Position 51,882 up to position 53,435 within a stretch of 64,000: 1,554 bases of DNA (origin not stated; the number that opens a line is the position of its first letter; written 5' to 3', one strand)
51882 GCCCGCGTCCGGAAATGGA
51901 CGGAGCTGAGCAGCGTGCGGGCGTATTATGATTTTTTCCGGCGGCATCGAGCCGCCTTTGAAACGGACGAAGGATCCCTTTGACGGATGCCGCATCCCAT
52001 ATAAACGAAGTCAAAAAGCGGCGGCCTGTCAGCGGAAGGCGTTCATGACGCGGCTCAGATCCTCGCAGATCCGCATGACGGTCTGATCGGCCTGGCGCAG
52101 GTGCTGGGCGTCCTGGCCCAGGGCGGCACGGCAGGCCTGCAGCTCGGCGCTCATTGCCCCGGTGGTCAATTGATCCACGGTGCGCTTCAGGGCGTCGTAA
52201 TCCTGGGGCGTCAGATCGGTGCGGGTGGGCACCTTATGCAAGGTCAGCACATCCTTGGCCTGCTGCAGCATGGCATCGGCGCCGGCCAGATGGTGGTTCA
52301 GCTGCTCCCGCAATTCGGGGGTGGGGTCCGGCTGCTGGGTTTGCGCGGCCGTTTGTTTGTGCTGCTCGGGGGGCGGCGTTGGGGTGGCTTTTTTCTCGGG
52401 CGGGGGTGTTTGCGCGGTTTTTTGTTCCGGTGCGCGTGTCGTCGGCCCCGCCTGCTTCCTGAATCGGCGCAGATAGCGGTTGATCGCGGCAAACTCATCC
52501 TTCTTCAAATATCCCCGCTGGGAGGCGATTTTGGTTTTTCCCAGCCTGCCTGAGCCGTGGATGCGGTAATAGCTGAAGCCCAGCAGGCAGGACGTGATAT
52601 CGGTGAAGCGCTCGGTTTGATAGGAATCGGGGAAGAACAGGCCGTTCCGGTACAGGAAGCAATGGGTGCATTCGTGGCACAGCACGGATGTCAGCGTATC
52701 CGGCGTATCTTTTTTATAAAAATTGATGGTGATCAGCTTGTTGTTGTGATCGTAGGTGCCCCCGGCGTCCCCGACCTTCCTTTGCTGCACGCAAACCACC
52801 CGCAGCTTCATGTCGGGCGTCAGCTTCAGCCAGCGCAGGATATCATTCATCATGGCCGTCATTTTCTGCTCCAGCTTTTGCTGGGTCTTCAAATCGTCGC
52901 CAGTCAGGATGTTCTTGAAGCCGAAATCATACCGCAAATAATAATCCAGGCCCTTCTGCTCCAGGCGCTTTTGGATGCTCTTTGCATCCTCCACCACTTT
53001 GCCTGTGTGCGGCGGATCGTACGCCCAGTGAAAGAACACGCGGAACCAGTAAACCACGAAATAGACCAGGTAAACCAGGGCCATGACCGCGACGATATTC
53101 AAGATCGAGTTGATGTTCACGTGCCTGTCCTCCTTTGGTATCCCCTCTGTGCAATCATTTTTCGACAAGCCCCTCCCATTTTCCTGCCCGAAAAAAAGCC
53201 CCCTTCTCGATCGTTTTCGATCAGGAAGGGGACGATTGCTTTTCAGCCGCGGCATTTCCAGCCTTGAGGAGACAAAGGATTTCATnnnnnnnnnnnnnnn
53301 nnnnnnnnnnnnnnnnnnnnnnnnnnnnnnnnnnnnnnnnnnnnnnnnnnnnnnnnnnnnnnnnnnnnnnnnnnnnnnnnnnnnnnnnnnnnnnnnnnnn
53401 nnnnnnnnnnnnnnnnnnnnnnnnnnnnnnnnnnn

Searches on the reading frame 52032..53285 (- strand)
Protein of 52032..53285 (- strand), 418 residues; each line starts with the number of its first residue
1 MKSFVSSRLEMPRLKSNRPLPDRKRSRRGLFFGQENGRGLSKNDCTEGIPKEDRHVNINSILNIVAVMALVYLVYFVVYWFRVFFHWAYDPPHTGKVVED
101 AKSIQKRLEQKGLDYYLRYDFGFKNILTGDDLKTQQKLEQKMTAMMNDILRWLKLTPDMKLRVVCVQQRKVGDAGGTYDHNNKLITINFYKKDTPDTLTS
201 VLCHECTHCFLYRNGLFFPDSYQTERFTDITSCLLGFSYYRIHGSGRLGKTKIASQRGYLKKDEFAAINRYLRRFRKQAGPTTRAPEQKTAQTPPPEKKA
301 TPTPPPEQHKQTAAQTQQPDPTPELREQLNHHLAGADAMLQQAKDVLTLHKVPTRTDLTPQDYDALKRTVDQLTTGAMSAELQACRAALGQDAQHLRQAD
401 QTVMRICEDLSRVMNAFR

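Call 6: search_protein_families(library=pfam, proteins=[window:52032-53285:-], max_evalue=0.001)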
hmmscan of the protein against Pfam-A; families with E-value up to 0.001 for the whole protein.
window:52032-53285:- (418 aa): 1 family
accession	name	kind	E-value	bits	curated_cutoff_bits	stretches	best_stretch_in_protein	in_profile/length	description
PF20573.4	DUF6782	-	0.00063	19.5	27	0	158-224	53-116/241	Putative metallopeptidase family (DUF6782)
